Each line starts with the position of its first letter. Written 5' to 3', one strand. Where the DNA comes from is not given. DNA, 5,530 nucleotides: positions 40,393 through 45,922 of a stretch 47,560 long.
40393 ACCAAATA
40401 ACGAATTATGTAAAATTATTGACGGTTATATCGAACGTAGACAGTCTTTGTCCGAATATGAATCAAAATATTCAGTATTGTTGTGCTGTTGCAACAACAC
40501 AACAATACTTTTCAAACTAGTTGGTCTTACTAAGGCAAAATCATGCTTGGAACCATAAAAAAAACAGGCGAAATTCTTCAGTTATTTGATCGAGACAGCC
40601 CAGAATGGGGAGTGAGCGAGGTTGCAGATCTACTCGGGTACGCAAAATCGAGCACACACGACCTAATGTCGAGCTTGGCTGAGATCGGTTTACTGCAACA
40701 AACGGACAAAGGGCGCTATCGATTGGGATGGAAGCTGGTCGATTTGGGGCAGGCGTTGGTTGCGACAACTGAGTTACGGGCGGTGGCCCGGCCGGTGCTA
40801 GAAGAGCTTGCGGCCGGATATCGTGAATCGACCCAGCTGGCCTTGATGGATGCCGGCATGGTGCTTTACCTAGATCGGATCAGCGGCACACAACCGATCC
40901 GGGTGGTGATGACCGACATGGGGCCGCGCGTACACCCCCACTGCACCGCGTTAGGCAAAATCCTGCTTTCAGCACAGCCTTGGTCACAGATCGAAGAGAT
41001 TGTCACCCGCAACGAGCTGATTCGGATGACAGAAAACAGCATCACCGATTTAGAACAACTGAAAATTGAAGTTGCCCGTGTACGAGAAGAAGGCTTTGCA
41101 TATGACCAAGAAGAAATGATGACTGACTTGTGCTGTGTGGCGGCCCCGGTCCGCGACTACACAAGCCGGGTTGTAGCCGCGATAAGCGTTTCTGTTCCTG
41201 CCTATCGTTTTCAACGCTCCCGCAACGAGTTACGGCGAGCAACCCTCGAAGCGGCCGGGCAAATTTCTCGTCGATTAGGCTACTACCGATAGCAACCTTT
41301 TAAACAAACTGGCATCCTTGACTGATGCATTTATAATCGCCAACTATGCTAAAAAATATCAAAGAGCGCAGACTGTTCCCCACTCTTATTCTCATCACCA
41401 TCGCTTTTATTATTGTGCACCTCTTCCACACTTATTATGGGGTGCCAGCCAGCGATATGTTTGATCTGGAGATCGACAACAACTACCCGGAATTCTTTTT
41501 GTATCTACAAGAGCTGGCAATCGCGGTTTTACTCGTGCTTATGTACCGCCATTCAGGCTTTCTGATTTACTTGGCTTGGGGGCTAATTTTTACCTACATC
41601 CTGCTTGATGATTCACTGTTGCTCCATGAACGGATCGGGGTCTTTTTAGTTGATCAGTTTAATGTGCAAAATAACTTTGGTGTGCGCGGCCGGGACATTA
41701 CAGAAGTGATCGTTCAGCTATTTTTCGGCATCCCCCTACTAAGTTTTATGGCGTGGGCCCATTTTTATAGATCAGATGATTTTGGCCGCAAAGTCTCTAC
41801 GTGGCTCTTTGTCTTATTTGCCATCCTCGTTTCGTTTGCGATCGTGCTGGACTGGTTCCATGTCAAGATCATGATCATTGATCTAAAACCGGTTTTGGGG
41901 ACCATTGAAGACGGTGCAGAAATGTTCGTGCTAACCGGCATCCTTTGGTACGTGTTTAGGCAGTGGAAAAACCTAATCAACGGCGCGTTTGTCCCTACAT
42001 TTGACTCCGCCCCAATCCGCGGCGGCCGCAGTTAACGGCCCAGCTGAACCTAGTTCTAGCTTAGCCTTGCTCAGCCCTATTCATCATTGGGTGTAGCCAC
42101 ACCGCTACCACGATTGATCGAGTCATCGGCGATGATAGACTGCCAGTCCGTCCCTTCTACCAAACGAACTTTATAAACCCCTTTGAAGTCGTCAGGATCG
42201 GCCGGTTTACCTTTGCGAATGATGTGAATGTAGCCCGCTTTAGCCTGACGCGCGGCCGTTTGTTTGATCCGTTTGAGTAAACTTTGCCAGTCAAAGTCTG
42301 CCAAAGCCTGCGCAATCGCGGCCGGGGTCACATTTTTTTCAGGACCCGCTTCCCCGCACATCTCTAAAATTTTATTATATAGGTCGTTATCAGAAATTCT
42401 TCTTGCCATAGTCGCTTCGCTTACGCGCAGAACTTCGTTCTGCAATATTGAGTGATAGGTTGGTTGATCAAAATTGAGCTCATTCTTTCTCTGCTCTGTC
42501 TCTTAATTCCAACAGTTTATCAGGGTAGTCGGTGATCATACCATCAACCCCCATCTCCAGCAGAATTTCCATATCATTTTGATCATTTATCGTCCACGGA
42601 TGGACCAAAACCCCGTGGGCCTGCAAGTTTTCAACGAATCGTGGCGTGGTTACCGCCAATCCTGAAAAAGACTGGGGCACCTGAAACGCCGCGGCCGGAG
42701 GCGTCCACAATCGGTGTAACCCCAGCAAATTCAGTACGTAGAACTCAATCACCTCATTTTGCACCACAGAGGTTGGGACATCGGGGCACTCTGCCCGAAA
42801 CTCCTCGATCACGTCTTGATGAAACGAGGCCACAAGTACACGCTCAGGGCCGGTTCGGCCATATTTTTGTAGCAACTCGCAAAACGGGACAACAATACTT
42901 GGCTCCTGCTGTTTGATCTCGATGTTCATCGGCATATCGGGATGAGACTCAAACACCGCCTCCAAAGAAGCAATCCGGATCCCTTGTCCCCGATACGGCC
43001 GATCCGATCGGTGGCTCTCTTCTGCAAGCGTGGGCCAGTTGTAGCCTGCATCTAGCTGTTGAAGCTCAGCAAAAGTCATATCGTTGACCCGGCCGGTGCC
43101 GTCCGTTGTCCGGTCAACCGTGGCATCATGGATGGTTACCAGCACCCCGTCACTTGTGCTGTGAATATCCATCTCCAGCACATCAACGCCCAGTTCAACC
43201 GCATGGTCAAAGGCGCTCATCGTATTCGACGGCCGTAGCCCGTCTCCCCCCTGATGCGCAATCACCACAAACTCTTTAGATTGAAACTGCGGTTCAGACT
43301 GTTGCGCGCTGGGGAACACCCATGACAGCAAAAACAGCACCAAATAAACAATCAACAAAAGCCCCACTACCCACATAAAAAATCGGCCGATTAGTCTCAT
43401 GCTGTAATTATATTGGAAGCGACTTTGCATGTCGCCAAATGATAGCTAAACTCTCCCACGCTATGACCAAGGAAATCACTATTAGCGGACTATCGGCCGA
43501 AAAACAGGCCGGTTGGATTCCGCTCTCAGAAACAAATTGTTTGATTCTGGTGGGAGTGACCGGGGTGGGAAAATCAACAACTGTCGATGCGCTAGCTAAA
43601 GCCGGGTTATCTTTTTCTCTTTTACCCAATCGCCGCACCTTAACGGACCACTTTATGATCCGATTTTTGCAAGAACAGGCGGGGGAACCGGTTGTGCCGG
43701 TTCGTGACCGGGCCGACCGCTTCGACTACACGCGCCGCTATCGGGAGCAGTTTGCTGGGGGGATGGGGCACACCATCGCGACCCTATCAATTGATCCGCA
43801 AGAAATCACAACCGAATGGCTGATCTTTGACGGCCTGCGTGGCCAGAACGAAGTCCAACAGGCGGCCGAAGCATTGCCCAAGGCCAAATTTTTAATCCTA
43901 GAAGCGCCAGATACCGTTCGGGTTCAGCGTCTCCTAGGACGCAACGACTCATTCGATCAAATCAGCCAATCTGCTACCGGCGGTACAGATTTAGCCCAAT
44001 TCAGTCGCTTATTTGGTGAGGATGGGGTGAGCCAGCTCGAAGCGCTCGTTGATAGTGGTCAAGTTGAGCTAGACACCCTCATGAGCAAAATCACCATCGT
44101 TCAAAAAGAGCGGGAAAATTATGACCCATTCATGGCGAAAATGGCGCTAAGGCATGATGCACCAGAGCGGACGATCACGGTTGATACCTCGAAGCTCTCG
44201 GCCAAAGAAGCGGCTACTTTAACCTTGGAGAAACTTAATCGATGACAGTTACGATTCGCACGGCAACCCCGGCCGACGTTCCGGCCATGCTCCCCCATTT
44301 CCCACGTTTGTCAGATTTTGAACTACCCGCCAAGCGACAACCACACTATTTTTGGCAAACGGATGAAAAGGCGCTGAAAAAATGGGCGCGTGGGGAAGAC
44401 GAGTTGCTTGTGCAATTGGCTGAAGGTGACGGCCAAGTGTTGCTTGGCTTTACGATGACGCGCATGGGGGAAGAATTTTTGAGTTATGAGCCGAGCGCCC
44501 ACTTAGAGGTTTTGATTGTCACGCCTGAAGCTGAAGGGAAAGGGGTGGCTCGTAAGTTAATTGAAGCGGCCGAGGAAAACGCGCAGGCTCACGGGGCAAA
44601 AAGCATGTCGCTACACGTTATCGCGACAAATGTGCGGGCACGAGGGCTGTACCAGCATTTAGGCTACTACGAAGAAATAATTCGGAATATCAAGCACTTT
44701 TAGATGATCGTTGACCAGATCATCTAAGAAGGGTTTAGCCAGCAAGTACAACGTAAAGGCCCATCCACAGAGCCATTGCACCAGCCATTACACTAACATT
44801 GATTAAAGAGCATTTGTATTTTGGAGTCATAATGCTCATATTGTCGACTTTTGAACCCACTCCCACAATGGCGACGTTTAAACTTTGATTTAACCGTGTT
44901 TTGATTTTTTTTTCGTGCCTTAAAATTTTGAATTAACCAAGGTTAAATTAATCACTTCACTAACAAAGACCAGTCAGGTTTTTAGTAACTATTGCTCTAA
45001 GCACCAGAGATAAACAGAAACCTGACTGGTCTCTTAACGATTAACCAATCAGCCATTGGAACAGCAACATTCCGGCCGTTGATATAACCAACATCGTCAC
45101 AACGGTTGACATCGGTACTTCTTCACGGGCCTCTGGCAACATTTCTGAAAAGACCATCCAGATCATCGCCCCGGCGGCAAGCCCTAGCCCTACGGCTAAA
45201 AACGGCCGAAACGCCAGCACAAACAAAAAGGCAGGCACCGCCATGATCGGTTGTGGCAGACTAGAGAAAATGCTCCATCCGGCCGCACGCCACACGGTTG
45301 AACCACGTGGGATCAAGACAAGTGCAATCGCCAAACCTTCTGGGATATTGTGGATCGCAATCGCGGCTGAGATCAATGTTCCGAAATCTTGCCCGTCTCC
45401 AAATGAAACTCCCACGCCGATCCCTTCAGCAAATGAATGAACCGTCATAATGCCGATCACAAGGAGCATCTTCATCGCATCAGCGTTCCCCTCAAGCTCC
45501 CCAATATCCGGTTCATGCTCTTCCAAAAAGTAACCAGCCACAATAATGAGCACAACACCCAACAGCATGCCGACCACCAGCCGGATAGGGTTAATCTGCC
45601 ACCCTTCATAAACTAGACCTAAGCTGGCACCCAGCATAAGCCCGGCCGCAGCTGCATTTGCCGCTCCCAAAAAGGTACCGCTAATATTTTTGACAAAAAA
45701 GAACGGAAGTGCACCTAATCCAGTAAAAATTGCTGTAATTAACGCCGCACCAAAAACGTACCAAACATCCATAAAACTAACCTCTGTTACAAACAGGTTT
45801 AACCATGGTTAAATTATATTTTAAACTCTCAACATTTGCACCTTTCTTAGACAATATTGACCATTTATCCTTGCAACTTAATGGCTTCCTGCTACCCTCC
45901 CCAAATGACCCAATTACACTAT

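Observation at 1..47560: CGGCCG is a hyper-abundant iterated palindrome across the whole window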

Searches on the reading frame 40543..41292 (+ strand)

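Call 22: search_protein_families(library=pfam, proteins=[window:40543-41292:+])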
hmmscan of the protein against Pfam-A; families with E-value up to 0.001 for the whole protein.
window:40543-41292:+ (249 aa): 2 families
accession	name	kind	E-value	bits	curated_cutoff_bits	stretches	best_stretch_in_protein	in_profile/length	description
PF01614.24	IclR_C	-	5e-44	150.3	24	1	72-243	3-174/174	Bacterial transcriptional regulator IclR C-terminal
PF09339.16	HTH_IclR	-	2.9e-12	46.6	22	1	5-54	2-51/52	IclR helix-turn-helix domain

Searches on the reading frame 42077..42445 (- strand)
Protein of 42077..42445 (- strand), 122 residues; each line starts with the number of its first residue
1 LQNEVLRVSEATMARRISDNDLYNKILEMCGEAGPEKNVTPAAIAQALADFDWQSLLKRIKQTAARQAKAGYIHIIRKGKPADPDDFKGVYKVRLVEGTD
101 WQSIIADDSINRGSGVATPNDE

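Call 23: search_protein_families(library=pfam, proteins=[window:42077-42445:-])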
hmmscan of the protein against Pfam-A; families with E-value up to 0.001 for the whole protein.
window:42077-42445:- (122 aa): 1 family
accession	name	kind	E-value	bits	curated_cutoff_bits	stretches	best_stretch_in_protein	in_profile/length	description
PF11625.14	DUF3253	-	1.1e-18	67.6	22.1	1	21-95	3-80/81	Protein of unknown function (DUF3253)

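Call 46: search_protein_families(library=ncbifam, proteins=[window:42077-42445:-], max_evalue=0.01)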
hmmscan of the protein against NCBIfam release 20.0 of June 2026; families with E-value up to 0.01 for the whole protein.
window:42077-42445:- (122 aa): 0 families

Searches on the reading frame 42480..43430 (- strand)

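Call 23: search_protein_families(library=pfam, proteins=[window:42480-43430:-])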
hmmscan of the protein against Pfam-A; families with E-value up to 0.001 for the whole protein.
window:42480-43430:- (316 aa): 2 families
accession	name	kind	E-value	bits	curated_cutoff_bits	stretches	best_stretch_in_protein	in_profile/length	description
PF03009.23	GDPD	-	1.9e-48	166.2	23.6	1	59-305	1-244/244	Glycerophosphoryl diester phosphodiesterase family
PF13653.12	GDPD_2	-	1.9e-05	25.4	27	1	279-304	5-30/30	Glycerophosphoryl diester phosphodiesterase family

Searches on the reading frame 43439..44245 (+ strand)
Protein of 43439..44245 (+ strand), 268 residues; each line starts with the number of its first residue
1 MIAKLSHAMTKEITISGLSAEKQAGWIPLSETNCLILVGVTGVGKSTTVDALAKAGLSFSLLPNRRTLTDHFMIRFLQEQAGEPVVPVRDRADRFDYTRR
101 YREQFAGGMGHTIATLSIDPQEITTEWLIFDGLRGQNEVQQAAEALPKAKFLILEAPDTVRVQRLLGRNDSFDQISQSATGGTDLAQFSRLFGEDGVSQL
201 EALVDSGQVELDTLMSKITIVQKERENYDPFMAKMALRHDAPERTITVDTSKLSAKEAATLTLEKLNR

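Call 23: search_protein_families(library=pfam, proteins=[window:43439-44245:+])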
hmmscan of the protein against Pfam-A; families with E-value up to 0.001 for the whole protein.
window:43439-44245:+ (268 aa): 1 family
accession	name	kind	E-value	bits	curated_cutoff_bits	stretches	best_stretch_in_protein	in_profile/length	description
PF13238.12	AAA_18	-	1.4e-06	29.2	29.4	1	36-171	2-114/128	AAA domain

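Call 46: search_protein_families(library=ncbifam, proteins=[window:43439-44245:+], max_evalue=0.01)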
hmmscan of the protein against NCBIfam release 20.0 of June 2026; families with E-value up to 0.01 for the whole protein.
window:43439-44245:+ (268 aa): 3 families
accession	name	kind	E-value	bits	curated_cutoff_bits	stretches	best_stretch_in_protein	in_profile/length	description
TIGR00064.1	ftsY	equivalog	0.00082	18.7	260.7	0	30-54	77-101/279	signal recognition particle-docking protein FtsY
TIGR03167.1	tRNA_sel_U_synt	equivalog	0.0022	17.4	219.75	0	31-57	126-152/311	tRNA 2-selenouridine(34) synthase MnmH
TIGR03499.1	FlhF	equivalog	0.0029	17.7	174.15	1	29-53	195-219/286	flagellar biosynthesis GTPase FlhF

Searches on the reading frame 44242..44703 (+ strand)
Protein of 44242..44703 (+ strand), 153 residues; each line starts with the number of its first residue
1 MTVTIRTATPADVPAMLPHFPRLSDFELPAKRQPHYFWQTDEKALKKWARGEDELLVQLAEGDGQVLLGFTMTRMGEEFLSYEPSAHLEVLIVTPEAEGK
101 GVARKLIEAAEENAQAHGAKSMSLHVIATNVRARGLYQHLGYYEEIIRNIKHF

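Call 23: search_protein_families(library=pfam, proteins=[window:44242-44703:+])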
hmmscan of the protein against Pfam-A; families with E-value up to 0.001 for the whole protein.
window:44242-44703:+ (153 aa): 6 families
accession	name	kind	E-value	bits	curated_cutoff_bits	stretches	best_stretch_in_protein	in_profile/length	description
PF00583.31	Acetyltransf_1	-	3.2e-17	63.3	20.7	1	36-142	14-116/116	Acetyltransferase (GNAT) family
PF13673.13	Acetyltransf_10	-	1.2e-10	41.9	23.6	1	65-143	40-108/128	Acetyltransferase (GNAT) domain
PF13508.13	Acetyltransf_7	-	1.8e-10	41.5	27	1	60-143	8-83/84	Acetyltransferase (GNAT) domain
PF08445.16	FR47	-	6.5e-07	29.7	22.1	1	84-144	20-79/86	FR47-like protein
PF13302.13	Acetyltransf_3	-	2.6e-05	25.4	25.4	1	3-142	2-137/138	Acetyltransferase (GNAT) domain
PF14542.12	Acetyltransf_CG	-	0.0005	20.6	30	1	87-120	26-59/80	GCN5-related N-acetyl-transferase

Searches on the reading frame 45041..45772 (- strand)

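Call 23: search_protein_families(library=pfam, proteins=[window:45041-45772:-])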
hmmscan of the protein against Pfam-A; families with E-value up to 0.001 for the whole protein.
window:45041-45772:- (243 aa): 1 family
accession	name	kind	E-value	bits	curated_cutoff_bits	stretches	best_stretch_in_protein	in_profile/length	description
PF02535.28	Zip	-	1.2e-14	54.7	35.1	1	96-237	173-318/323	ZIP Zinc transporter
